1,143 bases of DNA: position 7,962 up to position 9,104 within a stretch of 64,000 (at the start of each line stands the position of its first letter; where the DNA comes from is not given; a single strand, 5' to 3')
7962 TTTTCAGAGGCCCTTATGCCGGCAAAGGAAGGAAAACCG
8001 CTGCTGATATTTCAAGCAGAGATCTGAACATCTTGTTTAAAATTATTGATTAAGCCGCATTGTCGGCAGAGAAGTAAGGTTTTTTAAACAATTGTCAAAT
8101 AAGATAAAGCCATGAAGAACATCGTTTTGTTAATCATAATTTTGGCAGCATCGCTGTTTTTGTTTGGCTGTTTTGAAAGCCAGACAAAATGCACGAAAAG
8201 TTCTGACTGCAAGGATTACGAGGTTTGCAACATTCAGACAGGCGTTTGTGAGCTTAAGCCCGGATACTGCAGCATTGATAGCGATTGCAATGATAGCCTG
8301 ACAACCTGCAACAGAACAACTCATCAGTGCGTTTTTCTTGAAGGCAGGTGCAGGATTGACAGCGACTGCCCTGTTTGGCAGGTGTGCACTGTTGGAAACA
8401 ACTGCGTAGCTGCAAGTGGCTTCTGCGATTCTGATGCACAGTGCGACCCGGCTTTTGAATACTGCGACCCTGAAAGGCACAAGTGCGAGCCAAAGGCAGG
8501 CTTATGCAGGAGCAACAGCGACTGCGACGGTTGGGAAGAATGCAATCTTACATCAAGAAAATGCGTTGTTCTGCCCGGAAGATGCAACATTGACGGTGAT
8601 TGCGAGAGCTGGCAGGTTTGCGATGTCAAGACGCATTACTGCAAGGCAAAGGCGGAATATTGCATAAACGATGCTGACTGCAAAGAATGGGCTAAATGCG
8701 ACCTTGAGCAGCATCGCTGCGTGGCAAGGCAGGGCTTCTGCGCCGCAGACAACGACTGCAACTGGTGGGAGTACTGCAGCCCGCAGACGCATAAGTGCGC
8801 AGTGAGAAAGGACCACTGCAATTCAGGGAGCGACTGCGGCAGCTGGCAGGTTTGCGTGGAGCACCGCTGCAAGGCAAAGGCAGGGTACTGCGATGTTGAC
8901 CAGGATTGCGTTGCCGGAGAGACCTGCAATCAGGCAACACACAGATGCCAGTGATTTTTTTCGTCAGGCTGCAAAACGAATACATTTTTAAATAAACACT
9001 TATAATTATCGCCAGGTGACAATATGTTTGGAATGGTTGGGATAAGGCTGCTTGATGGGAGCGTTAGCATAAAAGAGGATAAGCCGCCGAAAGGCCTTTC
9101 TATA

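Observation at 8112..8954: Lipoprotein built from ten tandem 27-residue four-cysteine modules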

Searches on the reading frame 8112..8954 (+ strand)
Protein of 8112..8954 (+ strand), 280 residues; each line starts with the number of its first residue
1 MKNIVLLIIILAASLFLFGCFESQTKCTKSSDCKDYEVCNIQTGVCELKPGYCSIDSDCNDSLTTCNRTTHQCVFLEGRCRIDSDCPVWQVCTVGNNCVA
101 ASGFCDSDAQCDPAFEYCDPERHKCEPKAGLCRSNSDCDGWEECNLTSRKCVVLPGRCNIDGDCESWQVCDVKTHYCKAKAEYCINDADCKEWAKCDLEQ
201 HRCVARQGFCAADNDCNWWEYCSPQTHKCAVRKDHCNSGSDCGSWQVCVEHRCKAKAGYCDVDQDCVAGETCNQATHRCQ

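Call 4: search_protein_families(library=pfam, proteins=[window:8112-8954:+], max_evalue=10)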
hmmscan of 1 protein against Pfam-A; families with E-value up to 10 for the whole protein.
window:8112-8954:+ (280 aa): 5 families
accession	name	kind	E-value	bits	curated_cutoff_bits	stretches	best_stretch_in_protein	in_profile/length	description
PF19232.4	DUF5885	-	1.7e-08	34.7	33.2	4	96-184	25-109/265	Family of unknown function (DUF5885)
PF04706.18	Dickkopf_N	-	0.013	16.3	25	1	210-253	2-50/51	Dickkopf N-terminal cysteine-rich region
PF08093.16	Toxin_23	-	0.032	14.8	22.2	1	73-96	2-26/30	Magi 5 toxic peptide family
PF23416.1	DUF7107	-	0.038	14.7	24.6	2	79-119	1-42/48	Domain of unknown function (DUF7107)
PF21164.2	Dumpy_DPY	-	0.063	13.7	27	2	236-254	4-22/24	Dumpy, DPY module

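Call 5: search_protein_families(library=ncbifam, proteins=[window:8112-8954:+], max_evalue=10)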
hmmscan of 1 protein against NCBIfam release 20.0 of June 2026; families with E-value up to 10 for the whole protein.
window:8112-8954:+ (280 aa): 1 family
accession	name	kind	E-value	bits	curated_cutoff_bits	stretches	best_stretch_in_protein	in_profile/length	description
NF033759.1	exchanger_TraA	exception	0.043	12.4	750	1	157-275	306-404/666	outer membrane exchange protein TraA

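Call 7: find_homologous_proteins(query=window:8112-8951:+, max_evalue=0.001)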
Query window:8112-8951:+ (280 aa): 9 proteins with E <= 0.001 among 82 candidates.
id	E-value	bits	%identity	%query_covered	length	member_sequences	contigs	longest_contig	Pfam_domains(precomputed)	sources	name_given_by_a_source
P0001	2.7e-89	318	50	99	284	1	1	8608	PF19232.5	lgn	-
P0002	5.8e-86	307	50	100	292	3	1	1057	-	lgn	-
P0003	7.7e-86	307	52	91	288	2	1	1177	-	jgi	jgi:hypothetical protein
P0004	7.7e-86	307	49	99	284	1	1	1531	PF19232.5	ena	-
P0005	7.1e-83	297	50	95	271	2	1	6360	PF19232.5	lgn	-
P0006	4.5e-82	294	48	98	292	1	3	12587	-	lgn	-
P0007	5.1e-81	291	46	100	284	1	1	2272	PF19232.5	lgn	-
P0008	2.9e-77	278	45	98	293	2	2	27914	PF19232.5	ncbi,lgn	-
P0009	6.6e-61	225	40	100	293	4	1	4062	PF19232.5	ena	-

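Call 11: list_cluster_members(proteins=[window:8112-8951:+, P0008, P0003])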
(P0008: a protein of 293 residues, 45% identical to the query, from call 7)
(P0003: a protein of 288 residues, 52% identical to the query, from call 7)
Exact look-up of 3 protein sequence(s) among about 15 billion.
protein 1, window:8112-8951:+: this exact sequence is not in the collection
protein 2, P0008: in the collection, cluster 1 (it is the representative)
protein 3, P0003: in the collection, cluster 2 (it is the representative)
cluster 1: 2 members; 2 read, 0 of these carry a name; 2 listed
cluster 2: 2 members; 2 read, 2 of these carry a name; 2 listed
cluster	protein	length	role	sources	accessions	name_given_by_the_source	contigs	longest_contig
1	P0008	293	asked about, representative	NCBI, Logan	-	-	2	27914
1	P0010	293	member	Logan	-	-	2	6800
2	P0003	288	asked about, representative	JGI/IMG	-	hypothetical protein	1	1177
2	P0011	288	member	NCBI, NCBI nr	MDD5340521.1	MAG: hypothetical protein PHV13_04715 [Candidatus ainarchaeum sp.] | hypothetical protein [Candidatus ainarchaeum sp.]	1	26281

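Call 16: find_encoding_contigs(protein=P0008, flank=8000, max_places=3)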
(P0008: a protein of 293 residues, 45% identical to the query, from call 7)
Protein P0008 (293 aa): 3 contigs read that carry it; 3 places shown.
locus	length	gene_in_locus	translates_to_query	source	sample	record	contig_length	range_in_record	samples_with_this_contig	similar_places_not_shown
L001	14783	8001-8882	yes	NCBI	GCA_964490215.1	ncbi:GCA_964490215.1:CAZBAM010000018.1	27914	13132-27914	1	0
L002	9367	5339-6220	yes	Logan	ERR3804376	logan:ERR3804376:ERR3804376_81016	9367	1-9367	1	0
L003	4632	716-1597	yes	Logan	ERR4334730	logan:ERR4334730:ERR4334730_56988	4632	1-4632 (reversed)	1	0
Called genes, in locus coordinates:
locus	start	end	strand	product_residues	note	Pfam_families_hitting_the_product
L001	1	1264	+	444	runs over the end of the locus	PF00939:Na_sulph_symp, PF03600:CitMHS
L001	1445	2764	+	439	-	PF02881:SRP54_N, PF00448:SRP54, PF13401:AAA_22 (weak), PF01656:CbiA (weak), PF02978:SRP_SPB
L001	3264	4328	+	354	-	-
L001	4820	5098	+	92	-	-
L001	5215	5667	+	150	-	-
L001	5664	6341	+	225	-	-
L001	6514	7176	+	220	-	PF00702:Hydrolase, PF13419:HAD_2, PF13242:Hydrolase_like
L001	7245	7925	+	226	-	-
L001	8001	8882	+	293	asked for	PF19232:DUF5885 (faint)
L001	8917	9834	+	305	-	PF01261:AP_endonuc_2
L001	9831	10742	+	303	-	-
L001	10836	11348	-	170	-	PF07719:TPR_2 (faint), PF13428:TPR_14 (faint), PF13432:TPR_16 (faint), PF00515:TPR_1 (faint), PF14559:TPR_19 (faint), PF13181:TPR_8 (faint)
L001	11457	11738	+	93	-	-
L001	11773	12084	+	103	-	-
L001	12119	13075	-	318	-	PF02540:NAD_synthase (faint), PF01507:PAPS_reduct (weak), PF06508:QueC (faint), PF00958:GMP_synt_C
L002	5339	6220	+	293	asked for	PF19232:DUF5885 (faint)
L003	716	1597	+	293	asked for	PF19232:DUF5885 (faint)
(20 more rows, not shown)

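Call 19: predict_structure(alignment_id=A1)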
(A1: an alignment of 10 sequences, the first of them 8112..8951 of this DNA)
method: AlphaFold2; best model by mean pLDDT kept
length: 280 residues; sequences in the alignment: 10
mean_pLDDT: 88.2   pTM: 0.48
mean pLDDT of the five models: 88.2, 88.0, 88.0, 86.8, 85.5
residues with pLDDT >= 90: 206; 70-90: 50; 50-70: 16; < 50: 8
segments of 3 or more residues with pLDDT < 50: 14-21
pLDDT, mean of each block of 10 residues (from residue 1): 56 47 74 92 90 89 91 92 92 95 93 93 93 93 94 91 92 92 91 93 92 91 93 89 91 91 90 92
secondary structure, 60 per line:
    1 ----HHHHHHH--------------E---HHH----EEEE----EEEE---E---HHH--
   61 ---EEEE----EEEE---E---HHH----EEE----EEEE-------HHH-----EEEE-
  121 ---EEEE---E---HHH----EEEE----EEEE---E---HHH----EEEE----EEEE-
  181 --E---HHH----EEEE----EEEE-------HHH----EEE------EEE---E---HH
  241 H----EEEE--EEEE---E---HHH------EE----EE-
elements in order: H5-11 E37-40 E45-48 E64-67 E72-75 E90-92 E97-100 E116-119 E124-127 E142-145 E150-153 E168-171 E176-179 E194-197 E202-205 E220-222 E229-231 E246-249 E252-255

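Call 22: fold_search(model_id=the predicted structure, library=pdb)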
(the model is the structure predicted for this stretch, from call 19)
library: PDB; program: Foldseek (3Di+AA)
matches with E <= 10: 142; with E <= 0.001: 0
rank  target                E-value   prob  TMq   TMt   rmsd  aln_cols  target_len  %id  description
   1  8em7_A                8.1e-03  0.16  0.14  0.02  26.2       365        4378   16  Cryo-EM structure of LRP2 at pH 5.2 (released 2023-02-08)
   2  10ft_B                2.2e-02  0.15  0.15  0.17  29.8       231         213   18  Cryo-EM structure of receptor tyrosine kinase ROS1 in complex with NELL2 (released 2026-02-25)
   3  8jxh_B                2.4e-02  0.12  0.12  0.05  31.8       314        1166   18  rat megalin RAP complex wingA (released 2024-06-19)
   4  9qaw_A                3.5e-02  0.12  0.14  0.02  34.2       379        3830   15  CryoEM structure of the human LRP2 receptor ectodomain in complex with LRPAP1 (released 2026-03-11)
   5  9gjg_H                5.5e-02  0.09  0.14  0.06  30.0       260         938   18  Entamoeba histolytica Gal/GalNAc lectin bound to monoclonal antibody CP33-H/L-LA22 (released 2026-02-11)
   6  8hna                  1.0e-01  0.18  0.16  0.22  13.6       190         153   18  Crystal structure of N-terminal fragment (20-221aa) of human SCARF1 (released 2023-12-20)
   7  5o57_MODEL_1_A        1.4e-01  0.63  0.10  0.25   8.7        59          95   25  Solution Structure of the N-terminal Region of Dkk4 (released 2018-06-13)
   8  7fh1_A                1.7e-01  0.09  0.12  0.05  17.1       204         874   17  Structure of the human Meckelin (released 2021-12-01)
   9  3fju_B                2.1e-01  0.77  0.11  0.36   6.1        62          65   22  Ascaris suum carboxypeptidase inhibitor in complex with human carboxypeptidase A1 (released 2008-12-30)
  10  2qsk                  2.1e-01  0.23  0.10  0.27  13.9       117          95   19  Atomic-resolution crystal structure of the Recombinant form of Scytovirin (released 2007-11-27)
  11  8tx1                  2.1e-01  0.07  0.16  0.04  18.5       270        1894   13  Characterization of the Chlamydomonas Flagellar Mastigoneme Filament Structure at 3.6A (released 2023-10-25)
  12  5z5k_B                2.4e-01  0.72  0.10  0.38   8.4        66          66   24  Structure of the DCC-Draxin complex (released 2018-06-20)
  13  9cu8_B                2.6e-01  0.07  0.13  0.17  15.0       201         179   14  Crystal Structure of TNFR2 TNFR2_mb1 Complex (released 2024-12-04)
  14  8ezl_A                2.6e-01  0.06  0.11  0.15  24.6       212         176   13  Pfs25 in complex with transmission-reducing antibody AS01-50 (released 2023-08-16)
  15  8jxd_B                3.5e-01  0.04  0.09  0.13  29.9       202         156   19  Cryo-EM structure of rat megalin leg (released 2024-06-19)
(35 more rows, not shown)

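Call 23: search_solved_structures(query=A1, max_evalue=10, show_alignments=3)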
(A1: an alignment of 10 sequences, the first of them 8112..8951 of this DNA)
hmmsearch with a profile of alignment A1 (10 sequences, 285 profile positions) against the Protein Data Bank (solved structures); distinct sequences matched with E-value up to 10: 2.
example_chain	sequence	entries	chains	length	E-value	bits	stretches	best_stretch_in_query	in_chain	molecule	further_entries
4u8u_M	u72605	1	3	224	0.14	14.9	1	188-258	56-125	Linker L1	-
2w94_A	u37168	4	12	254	0.26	14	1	97-171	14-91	DISCOIDIN-1 SUBUNIT A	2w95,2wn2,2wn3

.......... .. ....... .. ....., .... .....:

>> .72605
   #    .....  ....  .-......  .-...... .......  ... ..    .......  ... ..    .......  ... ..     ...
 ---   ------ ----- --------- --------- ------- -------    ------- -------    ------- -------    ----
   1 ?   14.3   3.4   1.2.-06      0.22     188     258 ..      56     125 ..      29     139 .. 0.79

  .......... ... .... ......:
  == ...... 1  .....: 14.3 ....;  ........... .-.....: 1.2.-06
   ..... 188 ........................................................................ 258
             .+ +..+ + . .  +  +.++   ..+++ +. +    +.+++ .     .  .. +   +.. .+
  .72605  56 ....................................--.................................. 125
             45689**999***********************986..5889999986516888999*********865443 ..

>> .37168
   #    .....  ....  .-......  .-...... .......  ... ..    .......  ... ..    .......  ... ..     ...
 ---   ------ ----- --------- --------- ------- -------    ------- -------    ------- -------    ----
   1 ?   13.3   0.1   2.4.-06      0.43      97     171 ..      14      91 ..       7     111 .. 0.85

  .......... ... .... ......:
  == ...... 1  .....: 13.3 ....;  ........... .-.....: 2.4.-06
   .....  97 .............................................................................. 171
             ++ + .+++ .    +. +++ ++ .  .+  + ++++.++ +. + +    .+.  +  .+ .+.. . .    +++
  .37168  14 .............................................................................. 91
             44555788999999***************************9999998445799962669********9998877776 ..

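Call 24: search_protein_representatives(alignment_id=A1)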
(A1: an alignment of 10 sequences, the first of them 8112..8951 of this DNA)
Query: 10 sequences, 285 profile positions. Proteins with E-value up to 0.001 (for the whole library): 330; up to 1e-10: 113; up to 1e-30: 25. The best 150 are listed.
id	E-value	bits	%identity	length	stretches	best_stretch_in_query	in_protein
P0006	9.0e-137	471.7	-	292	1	1-284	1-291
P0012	7.4e-91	321.0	-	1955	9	33-285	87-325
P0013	4.0e-78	279.3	-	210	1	1-206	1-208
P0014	3.6e-74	266.3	-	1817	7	26-281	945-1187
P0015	3.8e-69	249.8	-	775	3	10-284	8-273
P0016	5.6e-60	219.7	-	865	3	19-271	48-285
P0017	6.6e-56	206.3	-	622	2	2-211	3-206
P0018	9.6e-55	202.5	-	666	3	80-237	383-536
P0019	3.5e-53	197.4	-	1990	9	31-260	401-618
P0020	2.1e-51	191.6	-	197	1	10-208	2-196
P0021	2.1e-47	178.4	-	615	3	50-259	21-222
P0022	8.9e-47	176.4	-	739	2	26-279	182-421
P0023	3.6e-45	171.1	-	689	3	68-259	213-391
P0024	1.1e-43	166.2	-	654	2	6-284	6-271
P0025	3.1e-43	164.8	-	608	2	73-279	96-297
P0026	6.4e-39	150.6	-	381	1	1-211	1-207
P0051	1.7e-23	100.0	-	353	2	6-284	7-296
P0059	9.3e-22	94.3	-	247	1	8-235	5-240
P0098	8.5e-13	64.9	-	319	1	2-285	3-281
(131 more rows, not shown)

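Call 27: search_protein_families(library=pfam, proteins=[P0012, P0015, P0016, P0017, P0018, P0021, P0026, P0051, P0059, P0098], max_evalue=0.01)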
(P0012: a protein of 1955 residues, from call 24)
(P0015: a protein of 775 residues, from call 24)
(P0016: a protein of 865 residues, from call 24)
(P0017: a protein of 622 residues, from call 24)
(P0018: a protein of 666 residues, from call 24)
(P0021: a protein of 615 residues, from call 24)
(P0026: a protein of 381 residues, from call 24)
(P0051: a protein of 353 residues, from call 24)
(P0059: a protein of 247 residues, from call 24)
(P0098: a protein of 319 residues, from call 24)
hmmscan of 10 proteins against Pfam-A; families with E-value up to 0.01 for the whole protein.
P0012 (1955 aa): 1 family
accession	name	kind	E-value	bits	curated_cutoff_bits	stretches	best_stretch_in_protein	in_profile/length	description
PF02412.23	TSP_3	-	2.7e-19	69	25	4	1643-1676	3-36/36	Thrombospondin type 3 repeat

P0015 (775 aa): 0 families

P0016 (865 aa): 4 families
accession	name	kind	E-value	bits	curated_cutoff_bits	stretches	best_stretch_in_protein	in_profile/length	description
PF25390.1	WD40_RLD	-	2.2e-37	129.7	150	2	508-718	141-358/363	RCC1-like domain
PF13540.12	RCC1_2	-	1.5e-16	60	22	2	713-740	3-29/30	Regulator of chromosome condensation (RCC1) repeat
PF00415.24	RCC1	-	2.1e-09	38.2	21.7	1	733-778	6-50/50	Regulator of chromosome condensation (RCC1) repeat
PF09289.16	FOLN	-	0.0017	18.9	21.1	0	214-223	5-14/22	Follistatin/Osteonectin-like EGF domain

P0017 (622 aa): 1 family
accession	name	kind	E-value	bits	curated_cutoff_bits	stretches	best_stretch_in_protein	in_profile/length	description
PF19232.4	DUF5885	-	5.8e-08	32.9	33.2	2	150-204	51-104/265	Family of unknown function (DUF5885)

P0018 (666 aa): 0 families

P0021 (615 aa): 1 family
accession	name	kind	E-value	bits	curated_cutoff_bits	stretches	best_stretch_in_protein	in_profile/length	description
PF19232.4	DUF5885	-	0.0052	16.7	33.2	1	153-234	33-116/265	Family of unknown function (DUF5885)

P0026 (381 aa): 1 family
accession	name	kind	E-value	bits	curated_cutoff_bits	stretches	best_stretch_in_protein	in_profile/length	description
PF19232.4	DUF5885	-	0.0013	18.6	33.2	0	25-100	31-104/265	Family of unknown function (DUF5885)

P0051 (353 aa): 0 families

P0059 (247 aa): 1 family
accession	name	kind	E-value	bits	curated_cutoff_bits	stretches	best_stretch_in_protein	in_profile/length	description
PF19232.4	DUF5885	-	0.00013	21.9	33.2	0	181-242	49-106/265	Family of unknown function (DUF5885)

P0098 (319 aa): 0 families
